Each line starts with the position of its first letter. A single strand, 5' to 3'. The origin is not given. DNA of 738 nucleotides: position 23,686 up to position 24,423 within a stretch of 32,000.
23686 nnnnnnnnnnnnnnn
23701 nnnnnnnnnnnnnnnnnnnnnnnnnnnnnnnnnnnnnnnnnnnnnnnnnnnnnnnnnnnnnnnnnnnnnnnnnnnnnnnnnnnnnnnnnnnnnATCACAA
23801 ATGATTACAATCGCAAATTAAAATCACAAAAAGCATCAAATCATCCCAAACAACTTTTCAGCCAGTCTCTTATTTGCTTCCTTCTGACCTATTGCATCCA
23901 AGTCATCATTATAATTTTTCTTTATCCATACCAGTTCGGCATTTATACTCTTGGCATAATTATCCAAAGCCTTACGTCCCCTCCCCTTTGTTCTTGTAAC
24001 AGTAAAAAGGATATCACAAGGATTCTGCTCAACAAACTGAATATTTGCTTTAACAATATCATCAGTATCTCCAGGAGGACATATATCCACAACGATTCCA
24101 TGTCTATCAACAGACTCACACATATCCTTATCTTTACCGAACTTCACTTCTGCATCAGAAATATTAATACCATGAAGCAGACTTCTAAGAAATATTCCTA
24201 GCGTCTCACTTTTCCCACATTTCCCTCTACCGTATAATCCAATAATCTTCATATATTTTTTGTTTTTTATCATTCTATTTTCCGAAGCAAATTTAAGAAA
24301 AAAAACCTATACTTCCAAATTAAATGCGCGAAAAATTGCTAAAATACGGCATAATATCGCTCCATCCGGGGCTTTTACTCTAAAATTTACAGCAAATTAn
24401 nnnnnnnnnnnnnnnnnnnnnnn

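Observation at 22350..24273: Three-gene operon: small P-loop NTPase, Zn-ribbon-DUF4145 (HEPN-like) and Abi-alpha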

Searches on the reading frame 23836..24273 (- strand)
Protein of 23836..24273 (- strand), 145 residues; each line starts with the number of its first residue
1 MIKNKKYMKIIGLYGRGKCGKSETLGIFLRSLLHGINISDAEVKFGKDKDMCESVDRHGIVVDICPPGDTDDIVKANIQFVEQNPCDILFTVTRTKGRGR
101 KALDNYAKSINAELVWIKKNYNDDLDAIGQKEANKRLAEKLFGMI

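Call 4: search_protein_families(library=pfam, proteins=[window:23836-24273:-], max_evalue=0.1)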
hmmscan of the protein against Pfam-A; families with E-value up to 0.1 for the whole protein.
window:23836-24273:- (145 aa): 0 families

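Call 5: search_protein_families(library=padloc, proteins=[window:23836-24273:-], max_evalue=0.1)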
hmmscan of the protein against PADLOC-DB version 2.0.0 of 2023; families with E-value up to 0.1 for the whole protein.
window:23836-24273:- (145 aa): 0 families

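Call 6: search_protein_families(library=ncbifam, proteins=[window:23836-24273:-], max_evalue=0.1)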
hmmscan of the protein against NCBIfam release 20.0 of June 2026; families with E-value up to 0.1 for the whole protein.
window:23836-24273:- (145 aa): 2 families
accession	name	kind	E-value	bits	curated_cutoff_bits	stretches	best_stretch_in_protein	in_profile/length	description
NF010166.0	PRK13646.1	equivalog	0.07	12.4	458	0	3-84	31-113/286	energy-coupling factor transporter ATPase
NF006425.0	PRK08674.1-5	equivalog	0.087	11.7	471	1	17-91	56-128/358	bifunctional phosphoglucose/phosphomannose isomerase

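Call 7: search_protein_families(library=phrogs, proteins=[window:23836-24273:-], max_evalue=0.1)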
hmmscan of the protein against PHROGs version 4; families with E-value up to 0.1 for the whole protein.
window:23836-24273:- (145 aa): 1 family
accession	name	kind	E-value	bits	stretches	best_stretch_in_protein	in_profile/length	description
phrog_14229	-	unknown function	0.067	14.6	0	81-96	25-40/78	-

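Call 9: find_homologous_proteins(query=window:23836-24273:-, max_evalue=0.001)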
Query window:23836-24273:- (145 aa): 25 proteins with E <= 0.001 among 34 candidates.
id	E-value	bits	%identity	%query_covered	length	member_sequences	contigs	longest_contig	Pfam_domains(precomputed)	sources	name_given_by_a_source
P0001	3.9e-87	307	100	95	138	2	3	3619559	-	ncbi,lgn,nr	ncbi:hypothetical protein [Xylanibacter ruminicola]|nr:hypothetical protein [Xylanibacter ruminicola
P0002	2.1e-78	279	89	100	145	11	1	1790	-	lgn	-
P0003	1.1e-64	235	73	95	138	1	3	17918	-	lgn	-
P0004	2.1e-63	230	74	95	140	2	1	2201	-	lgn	-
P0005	6.3e-63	229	76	95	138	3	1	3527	-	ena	-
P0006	5.9e-61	223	72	95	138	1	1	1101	-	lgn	-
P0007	4.9e-60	220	74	92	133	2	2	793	-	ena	-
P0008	2.4e-54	201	66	95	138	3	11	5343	-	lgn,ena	-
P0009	2.9e-50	188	91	66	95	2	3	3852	-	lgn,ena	-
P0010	5.7e-49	184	92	62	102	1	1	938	-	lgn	-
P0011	5.9e-43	164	59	95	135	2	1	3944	-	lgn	-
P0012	2.9e-41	159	61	95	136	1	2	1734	-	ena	-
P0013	1.4e-40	156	57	95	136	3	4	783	-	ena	-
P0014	1.9e-39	153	56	95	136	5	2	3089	-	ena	-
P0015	4.9e-36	142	54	95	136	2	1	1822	-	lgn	-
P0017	1.4e-34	137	53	95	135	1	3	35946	-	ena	-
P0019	9.5e-34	134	52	95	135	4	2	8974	-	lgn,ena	-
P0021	2.3e-32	130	52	95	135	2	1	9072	-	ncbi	-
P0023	3.2e-31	126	51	95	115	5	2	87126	-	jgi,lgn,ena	-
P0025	9.0e-30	121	50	92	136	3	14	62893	-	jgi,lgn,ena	-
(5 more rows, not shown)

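Call 11: find_encoding_contigs(protein=P0003, flank=5000, max_places=3)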
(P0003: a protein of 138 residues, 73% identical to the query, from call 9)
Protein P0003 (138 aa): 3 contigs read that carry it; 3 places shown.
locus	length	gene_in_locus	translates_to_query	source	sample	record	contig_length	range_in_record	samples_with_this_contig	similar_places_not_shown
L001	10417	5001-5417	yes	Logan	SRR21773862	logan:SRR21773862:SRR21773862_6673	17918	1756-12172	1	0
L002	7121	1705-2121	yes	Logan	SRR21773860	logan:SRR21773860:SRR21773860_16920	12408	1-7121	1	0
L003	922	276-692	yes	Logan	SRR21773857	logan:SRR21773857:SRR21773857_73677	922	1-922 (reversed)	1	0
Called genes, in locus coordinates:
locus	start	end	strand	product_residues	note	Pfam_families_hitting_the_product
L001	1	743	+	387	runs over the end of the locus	PF02655:ATP-grasp_3, PF02786:CPSase_L_D2 (faint), PF15632:ATPgrasp_Ter (weak)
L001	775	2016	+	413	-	PF01210:NAD_Gly3P_dh_N (weak), PF02317:Octopine_DH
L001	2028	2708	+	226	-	PF02585:PIG-L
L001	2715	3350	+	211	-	PF02397:Bac_transf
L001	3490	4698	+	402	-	PF01370:Epimerase (weak), PF02719:Polysacc_synt_2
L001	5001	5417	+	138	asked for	-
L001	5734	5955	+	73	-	-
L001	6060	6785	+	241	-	-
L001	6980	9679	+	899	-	PF00962:A_deaminase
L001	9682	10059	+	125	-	-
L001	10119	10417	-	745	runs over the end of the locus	PF00176:SNF2-rel_dom, PF04851:ResIII (weak), PF00176:SNF2-rel_dom, PF00271:Helicase_C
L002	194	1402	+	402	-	PF01370:Epimerase (weak), PF02719:Polysacc_synt_2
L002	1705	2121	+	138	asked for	-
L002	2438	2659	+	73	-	-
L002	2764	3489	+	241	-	-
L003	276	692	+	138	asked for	-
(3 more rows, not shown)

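Call 12: find_encoding_contigs(protein=P0017, flank=5000, max_places=3)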
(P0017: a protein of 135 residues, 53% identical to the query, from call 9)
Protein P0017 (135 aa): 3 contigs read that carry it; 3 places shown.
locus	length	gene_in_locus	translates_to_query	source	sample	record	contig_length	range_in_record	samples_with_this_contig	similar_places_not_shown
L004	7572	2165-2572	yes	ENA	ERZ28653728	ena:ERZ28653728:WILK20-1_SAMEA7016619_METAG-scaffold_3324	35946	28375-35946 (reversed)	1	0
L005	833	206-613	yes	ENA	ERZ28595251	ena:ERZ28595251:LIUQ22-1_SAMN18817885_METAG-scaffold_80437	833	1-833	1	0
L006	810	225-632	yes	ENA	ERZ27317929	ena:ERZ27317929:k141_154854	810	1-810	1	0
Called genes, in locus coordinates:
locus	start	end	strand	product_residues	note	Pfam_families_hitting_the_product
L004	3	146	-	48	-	?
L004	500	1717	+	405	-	PF01041:DegT_DnrJ_EryC1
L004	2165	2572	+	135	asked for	-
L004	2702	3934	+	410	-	-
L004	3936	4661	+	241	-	PF00211:Guanylate_cyc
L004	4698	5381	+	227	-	PF18967:PycTM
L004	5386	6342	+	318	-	-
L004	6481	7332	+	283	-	PF01582:TIR, PF13676:TIR_2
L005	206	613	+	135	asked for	-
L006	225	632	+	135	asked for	-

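Call 13: find_encoding_contigs(protein=P0023, flank=5000, max_places=3)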
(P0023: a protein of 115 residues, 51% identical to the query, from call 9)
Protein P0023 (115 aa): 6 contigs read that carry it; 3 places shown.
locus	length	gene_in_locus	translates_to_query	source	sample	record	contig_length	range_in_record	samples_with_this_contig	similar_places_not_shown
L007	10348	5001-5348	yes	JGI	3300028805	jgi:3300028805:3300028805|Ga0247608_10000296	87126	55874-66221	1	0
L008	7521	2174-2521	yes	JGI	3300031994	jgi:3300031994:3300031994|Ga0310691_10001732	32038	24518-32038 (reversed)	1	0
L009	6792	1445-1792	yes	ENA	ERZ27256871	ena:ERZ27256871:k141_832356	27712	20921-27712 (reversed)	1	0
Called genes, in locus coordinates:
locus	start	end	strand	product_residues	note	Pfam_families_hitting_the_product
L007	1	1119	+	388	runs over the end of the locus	PF00288:GHMP_kinases_N, PF08544:GHMP_kinases_C (weak)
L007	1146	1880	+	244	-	PF00483:NTP_transferase, PF12804:NTP_transf_3 (weak)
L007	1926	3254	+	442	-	PF01210:NAD_Gly3P_dh_N (weak), PF02737:3HCDH_N (weak), PF03721:UDPG_MGDP_dh_N, PF00984:UDPG_MGDP_dh, PF03720:UDPG_MGDP_dh_C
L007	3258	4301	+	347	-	PF01073:3Beta_HSD, PF01370:Epimerase, PF02719:Polysacc_synt_2, PF04321:RmlD_sub_bind, PF07993:NAD_binding_4 (weak), PF16363:GDP_Man_Dehyd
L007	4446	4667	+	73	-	-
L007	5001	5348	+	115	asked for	-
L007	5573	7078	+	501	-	PF13175:AAA_15, PF13304:AAA_21, PF12476:DUF3696 (weak)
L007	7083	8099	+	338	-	-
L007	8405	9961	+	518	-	-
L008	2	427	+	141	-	?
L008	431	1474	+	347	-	PF01073:3Beta_HSD, PF01370:Epimerase, PF02719:Polysacc_synt_2, PF04321:RmlD_sub_bind, PF07993:NAD_binding_4 (weak), PF16363:GDP_Man_Dehyd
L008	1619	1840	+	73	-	-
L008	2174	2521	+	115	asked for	-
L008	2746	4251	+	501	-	PF13175:AAA_15, PF13304:AAA_21, PF12476:DUF3696 (weak)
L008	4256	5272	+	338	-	-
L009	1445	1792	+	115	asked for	-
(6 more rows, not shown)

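Call 14: find_encoding_contigs(protein=P0025, flank=5000, max_places=4)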
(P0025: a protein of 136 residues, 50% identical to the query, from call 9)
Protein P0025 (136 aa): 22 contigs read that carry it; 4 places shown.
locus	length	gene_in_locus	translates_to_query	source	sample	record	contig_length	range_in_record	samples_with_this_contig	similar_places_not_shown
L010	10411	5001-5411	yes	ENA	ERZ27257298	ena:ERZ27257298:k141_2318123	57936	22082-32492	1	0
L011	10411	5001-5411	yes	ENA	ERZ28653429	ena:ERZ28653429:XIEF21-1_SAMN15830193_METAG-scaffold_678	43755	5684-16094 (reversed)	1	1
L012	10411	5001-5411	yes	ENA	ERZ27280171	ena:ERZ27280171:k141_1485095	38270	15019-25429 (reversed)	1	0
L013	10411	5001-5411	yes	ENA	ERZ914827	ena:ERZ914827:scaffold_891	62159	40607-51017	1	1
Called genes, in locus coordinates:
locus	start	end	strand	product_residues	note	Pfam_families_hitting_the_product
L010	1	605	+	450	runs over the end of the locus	PF27533:CapK_C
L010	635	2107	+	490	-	PF16889:Hepar_II_III_N, PF07940:Hepar_II_III_C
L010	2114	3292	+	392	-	PF00534:Glycos_transf_1, PF13692:Glyco_trans_1_4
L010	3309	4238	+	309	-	PF01073:3Beta_HSD, PF01370:Epimerase, PF04321:RmlD_sub_bind, PF07993:NAD_binding_4 (faint), PF16363:GDP_Man_Dehyd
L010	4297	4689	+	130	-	PF19480:DUF6016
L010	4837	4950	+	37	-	-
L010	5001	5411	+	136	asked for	-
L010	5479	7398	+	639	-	PF02463:SMC_N (weak), PF11398:DUF2813 (weak), PF13175:AAA_15, PF13476:AAA_23, PF13175:AAA_15, PF13304:AAA_21, PF20469:OLD-like_TOPRIM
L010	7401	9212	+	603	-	PF00580:UvrD-helicase, PF01443:Viral_helicase1 (faint), PF13245:AAA_19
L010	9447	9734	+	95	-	-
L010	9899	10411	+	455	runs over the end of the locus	PF02463:SMC_N (faint), PF13476:AAA_23, PF13304:AAA_21, PF13175:AAA_15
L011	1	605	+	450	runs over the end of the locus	PF27533:CapK_C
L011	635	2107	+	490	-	PF16889:Hepar_II_III_N, PF07940:Hepar_II_III_C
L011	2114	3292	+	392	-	PF00534:Glycos_transf_1, PF13692:Glyco_trans_1_4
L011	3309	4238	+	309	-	PF01073:3Beta_HSD, PF01370:Epimerase, PF04321:RmlD_sub_bind, PF07993:NAD_binding_4 (faint), PF16363:GDP_Man_Dehyd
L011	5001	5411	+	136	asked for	-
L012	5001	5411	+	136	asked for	-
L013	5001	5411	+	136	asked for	-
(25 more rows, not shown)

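Call 28: find_encoding_contigs(protein=P0004, flank=5000, max_places=3)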
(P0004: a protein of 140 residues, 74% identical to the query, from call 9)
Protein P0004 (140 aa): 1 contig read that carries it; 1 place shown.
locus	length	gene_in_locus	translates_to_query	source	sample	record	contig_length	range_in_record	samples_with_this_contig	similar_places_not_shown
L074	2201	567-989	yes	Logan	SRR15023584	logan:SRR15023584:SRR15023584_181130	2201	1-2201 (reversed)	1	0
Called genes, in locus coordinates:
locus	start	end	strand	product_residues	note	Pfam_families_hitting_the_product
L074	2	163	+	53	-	?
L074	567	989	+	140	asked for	-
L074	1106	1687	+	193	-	PF13643:DUF4145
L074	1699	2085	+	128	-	-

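Call 29: find_encoding_contigs(protein=P0009, flank=5000, max_places=3)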
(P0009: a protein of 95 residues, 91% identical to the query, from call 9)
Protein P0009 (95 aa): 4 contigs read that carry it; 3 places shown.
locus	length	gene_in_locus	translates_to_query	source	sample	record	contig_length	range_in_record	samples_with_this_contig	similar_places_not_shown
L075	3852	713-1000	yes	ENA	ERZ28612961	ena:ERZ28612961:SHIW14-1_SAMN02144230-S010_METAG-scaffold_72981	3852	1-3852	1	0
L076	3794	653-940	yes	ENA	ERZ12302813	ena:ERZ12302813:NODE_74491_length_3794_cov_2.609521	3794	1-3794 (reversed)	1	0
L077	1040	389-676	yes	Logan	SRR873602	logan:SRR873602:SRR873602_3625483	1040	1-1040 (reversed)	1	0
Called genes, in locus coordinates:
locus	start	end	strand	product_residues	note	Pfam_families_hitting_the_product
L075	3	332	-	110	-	?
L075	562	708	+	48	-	-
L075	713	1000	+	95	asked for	-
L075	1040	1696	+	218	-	PF13643:DUF4145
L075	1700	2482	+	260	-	PF14337:Abi_alpha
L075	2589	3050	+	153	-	PF07929:PRiA4_ORF3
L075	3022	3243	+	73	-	PF07929:PRiA4_ORF3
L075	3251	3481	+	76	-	PF03457:HA (weak)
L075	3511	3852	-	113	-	?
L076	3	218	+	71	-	?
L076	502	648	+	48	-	-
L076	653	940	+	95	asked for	-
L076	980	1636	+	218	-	PF13643:DUF4145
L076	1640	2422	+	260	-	PF14337:Abi_alpha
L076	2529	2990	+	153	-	PF07929:PRiA4_ORF3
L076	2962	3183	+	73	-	PF07929:PRiA4_ORF3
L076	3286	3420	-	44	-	-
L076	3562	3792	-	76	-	?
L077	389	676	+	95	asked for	-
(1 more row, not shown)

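Call 30: find_encoding_contigs(protein=P0008, flank=5000, max_places=6)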
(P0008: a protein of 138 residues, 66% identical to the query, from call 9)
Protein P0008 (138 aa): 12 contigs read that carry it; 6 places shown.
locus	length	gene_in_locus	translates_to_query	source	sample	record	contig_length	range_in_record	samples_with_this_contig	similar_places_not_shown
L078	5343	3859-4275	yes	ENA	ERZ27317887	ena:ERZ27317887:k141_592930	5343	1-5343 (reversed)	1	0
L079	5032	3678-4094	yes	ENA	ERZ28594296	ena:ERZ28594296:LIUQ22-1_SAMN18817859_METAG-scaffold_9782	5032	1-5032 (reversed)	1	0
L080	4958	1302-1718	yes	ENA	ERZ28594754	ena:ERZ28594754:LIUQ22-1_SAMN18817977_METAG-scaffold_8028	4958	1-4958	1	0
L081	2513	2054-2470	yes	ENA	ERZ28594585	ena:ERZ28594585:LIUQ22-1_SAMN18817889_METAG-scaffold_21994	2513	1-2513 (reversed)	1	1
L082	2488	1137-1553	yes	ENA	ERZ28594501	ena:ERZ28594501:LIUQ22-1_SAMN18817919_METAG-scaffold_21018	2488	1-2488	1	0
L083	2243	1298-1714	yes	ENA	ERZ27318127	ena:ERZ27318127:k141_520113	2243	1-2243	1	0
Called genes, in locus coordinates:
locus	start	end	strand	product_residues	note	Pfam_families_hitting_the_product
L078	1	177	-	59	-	?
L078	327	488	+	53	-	-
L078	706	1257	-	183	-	-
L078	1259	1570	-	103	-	-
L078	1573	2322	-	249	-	-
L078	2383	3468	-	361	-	PF11185:DUF2971 (faint)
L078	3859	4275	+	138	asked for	-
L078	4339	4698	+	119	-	-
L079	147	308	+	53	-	-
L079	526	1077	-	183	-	-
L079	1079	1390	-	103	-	-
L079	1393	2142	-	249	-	-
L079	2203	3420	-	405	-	-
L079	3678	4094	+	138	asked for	-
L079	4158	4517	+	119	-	-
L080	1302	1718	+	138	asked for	-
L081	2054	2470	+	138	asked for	-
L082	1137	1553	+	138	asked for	-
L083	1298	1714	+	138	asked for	-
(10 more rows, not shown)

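Call 45: predict_structure(alignment_id=A2)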
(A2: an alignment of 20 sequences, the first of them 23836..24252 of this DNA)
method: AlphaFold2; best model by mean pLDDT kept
length: 138 residues; sequences in the alignment: 20
mean_pLDDT: 86.3   pTM: 0.81
mean pLDDT of the five models: 86.3, 86.1, 84.8, 84.1, 83.6
residues with pLDDT >= 90: 66; 70-90: 63; 50-70: 9; < 50: 0
segments of 3 or more residues with pLDDT < 50: none
pLDDT, mean of each block of 10 residues (from residue 1): 85 69 93 88 86 88 82 91 83 89 95 81 87 92
secondary structure, 60 per line:
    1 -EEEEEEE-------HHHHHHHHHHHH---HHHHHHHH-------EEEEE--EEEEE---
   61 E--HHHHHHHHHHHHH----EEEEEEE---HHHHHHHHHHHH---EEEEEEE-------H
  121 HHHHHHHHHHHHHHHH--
elements in order: E2-8 H16-27 H31-38 E46-50 E53-57 H64-76 E81-87 H91-102 E106-112 H120-136
